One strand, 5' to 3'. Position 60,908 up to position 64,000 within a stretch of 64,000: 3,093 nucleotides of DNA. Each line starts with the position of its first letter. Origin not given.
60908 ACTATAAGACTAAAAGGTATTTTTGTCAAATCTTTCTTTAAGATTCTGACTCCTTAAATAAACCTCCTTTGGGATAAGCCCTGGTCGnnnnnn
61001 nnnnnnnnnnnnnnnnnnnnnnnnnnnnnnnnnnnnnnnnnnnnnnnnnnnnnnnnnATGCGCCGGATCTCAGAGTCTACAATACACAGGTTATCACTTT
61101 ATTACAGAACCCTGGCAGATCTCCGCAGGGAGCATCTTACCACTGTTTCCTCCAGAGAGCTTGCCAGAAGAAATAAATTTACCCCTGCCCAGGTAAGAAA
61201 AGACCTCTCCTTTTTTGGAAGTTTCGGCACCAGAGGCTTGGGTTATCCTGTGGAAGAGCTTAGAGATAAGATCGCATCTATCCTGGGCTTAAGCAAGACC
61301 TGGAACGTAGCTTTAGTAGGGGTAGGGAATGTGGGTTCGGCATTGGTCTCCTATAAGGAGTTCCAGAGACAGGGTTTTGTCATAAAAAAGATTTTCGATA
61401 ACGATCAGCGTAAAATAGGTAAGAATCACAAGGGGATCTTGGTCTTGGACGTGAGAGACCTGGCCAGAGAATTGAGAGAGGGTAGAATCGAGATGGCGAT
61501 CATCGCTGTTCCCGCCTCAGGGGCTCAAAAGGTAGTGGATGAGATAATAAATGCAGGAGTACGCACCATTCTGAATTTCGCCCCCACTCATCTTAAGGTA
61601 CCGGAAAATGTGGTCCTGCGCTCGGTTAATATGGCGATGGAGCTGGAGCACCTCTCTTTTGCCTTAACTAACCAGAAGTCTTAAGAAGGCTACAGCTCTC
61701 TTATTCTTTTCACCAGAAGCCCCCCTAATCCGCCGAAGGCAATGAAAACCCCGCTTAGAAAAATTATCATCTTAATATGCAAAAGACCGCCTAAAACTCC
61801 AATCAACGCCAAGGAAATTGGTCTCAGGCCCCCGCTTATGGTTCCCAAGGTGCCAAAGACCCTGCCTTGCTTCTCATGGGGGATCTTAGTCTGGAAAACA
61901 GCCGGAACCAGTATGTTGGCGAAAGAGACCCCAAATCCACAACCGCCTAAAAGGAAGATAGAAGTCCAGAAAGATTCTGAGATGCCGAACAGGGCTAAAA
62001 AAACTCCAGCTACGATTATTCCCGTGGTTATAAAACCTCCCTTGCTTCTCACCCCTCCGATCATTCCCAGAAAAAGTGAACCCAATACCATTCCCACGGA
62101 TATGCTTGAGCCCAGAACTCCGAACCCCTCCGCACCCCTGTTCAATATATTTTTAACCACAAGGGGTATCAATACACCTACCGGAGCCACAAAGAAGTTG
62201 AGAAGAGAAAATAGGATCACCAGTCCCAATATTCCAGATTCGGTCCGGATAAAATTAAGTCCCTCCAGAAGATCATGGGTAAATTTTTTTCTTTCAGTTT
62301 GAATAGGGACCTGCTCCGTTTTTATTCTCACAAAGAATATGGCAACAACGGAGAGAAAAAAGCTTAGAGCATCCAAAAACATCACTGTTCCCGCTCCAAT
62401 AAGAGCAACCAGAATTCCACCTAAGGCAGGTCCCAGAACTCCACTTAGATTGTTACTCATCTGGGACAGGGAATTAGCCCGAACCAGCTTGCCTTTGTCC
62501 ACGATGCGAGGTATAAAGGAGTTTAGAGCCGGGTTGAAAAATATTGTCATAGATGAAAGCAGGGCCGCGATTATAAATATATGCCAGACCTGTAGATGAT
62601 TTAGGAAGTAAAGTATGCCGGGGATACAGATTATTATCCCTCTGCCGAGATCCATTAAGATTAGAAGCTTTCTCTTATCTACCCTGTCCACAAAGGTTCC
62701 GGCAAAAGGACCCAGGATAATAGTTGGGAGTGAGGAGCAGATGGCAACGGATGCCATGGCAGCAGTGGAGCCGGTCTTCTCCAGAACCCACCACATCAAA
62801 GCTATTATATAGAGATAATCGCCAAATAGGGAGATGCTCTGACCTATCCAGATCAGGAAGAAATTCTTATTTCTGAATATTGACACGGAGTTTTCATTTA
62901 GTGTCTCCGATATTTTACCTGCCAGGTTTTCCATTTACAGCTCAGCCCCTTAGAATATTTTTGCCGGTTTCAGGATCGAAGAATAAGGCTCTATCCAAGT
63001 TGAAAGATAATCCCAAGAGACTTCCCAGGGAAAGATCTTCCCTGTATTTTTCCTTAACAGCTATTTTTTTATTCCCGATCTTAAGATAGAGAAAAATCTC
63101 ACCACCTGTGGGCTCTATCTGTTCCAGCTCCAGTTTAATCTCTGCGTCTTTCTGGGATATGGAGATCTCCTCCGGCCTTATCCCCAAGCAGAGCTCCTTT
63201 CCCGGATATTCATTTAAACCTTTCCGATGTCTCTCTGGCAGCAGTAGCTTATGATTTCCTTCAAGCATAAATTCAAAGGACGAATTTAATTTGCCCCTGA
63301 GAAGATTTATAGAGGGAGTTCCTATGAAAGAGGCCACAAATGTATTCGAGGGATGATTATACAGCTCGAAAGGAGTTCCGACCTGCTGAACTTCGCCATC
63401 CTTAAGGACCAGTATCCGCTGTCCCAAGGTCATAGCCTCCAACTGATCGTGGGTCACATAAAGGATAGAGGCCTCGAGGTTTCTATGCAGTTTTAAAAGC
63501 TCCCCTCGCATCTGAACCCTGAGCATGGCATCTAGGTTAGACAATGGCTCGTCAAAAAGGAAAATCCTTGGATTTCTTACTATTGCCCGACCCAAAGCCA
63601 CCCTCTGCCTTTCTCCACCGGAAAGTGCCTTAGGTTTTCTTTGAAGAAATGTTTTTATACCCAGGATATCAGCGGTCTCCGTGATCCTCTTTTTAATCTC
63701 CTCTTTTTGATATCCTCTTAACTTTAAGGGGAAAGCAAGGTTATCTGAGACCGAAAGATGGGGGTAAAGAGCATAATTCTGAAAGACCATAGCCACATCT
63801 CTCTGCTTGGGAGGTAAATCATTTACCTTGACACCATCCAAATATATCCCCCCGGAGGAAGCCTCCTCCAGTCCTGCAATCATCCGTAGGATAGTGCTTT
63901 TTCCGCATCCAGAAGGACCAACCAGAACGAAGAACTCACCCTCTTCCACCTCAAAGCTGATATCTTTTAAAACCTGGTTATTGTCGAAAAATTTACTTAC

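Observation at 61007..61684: rex gene with autoregulatory operator; two Rex boxes in the window bracket redox genes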

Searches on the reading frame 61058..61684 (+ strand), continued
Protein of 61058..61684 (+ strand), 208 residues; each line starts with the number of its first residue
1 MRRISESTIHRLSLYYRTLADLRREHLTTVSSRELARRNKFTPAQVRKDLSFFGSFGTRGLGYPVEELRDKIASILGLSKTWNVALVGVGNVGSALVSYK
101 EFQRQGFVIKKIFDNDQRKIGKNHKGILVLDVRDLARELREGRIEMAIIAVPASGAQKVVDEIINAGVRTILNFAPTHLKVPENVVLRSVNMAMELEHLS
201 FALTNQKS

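Call 36: search_solved_structures(query=window:61058-61684:+, show_alignments=3)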
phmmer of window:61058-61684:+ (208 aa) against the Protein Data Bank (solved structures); distinct sequences matched with E-value up to 0.001: 8.
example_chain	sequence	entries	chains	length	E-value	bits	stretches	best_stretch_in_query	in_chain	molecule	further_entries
5zz5_A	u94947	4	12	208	1.2e-45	158.8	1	4-205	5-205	Redox-sensing transcriptional repressor Rex | Redox-sensing transcriptional repressor Rex 1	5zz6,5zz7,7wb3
3wg9_A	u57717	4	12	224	2e-45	158.1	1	4-205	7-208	Redox-sensing transcriptional repressor rex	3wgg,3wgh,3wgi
3ikv_A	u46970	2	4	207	4.5e-45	156.9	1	3-207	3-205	Redox-sensing transcriptional repressor rex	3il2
3ikt_A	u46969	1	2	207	6.2e-45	156.5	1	3-207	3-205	Redox-sensing transcriptional repressor rex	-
1xcb_A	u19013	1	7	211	7.2e-45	156.3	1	3-207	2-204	Redox-sensing transcriptional repressor rex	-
2dt5_A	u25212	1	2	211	1.4e-44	155.3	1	3-207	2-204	AT-rich DNA-binding protein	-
3keo_A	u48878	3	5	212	1.2e-37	132.7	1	3-206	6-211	Redox-sensing transcriptional repressor rex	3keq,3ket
2vt2_A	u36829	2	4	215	4.6e-35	124.3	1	3-203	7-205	REDOX-SENSING TRANSCRIPTIONAL REPRESSOR REX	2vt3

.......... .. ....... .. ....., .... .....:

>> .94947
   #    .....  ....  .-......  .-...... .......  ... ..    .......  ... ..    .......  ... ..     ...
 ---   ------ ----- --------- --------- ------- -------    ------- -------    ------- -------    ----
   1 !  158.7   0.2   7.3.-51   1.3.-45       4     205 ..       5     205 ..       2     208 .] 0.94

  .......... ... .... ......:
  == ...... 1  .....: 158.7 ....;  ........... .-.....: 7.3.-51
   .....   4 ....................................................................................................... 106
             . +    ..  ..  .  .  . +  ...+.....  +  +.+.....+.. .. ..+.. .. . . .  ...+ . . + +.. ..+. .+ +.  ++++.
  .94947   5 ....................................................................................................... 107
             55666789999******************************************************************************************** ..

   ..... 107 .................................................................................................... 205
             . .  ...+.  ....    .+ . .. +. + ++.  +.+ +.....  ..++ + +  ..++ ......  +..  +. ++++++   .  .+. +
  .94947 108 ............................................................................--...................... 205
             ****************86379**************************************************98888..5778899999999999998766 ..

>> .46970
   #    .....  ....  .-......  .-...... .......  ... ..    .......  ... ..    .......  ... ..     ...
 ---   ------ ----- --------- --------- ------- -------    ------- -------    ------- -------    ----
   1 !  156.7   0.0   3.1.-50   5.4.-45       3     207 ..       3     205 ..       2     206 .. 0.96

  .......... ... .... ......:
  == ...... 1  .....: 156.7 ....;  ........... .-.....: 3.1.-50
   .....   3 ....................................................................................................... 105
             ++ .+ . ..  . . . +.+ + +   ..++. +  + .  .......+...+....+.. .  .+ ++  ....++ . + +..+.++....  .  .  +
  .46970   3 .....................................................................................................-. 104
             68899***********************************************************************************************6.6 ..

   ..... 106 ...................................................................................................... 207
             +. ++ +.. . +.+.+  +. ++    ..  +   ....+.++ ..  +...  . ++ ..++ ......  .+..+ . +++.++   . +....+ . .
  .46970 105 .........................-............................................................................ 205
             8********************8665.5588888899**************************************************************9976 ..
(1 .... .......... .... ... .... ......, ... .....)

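Call 50: list_cluster_members(proteins=[window:61058-61684:+, window:60995-61684:+])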
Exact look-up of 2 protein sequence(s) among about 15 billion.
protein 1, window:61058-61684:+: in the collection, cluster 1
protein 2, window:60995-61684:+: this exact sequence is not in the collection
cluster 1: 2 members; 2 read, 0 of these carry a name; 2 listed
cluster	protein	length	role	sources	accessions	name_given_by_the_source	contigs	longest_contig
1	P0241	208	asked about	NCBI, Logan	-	-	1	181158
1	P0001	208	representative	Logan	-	-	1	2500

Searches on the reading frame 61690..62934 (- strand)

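Call 4: search_protein_families(library=pfam, proteins=[window:61690-62934:-])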
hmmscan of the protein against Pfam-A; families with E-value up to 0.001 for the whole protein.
window:61690-62934:- (414 aa): 2 families
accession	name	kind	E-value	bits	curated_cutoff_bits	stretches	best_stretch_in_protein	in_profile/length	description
PF05977.19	MFS_3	-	2.4e-38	132.3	27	1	17-403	4-388/524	Transmembrane secretion effector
PF07690.21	MFS_1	-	3e-37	128.8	33.4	2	28-368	1-340/347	Major Facilitator Superfamily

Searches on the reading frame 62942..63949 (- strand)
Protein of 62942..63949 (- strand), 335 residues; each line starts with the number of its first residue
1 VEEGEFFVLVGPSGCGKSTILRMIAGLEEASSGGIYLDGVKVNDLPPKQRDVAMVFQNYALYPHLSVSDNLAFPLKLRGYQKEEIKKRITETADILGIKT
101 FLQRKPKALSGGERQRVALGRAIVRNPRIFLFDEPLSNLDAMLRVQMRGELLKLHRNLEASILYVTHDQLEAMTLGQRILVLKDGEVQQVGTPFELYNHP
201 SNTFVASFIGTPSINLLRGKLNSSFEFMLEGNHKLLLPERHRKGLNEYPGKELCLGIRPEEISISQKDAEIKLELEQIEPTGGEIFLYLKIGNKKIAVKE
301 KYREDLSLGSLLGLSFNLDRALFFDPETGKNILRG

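Call 39: search_protein_families(library=pfam, proteins=[window:62942-63949:-], max_evalue=0.00001)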
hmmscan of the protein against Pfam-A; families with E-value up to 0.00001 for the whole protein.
window:62942-63949:- (335 aa): 4 families
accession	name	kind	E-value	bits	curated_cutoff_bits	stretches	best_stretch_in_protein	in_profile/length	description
PF00005.33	ABC_tran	-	1.2e-31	110.6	25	1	2-136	9-136/137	ABC transporter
PF17912.7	OB_MalK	-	5.8e-09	37.1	27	1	210-262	1-53/53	MalK OB fold domain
PF08402.16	TOBE_2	-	9.3e-06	26.1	21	0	255-324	1-76/76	TOBE domain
PF13304.12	AAA_21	-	9.5e-06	26.3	27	0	6-28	1-23/304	AAA domain, putative AbiEii toxin, Type IV TA system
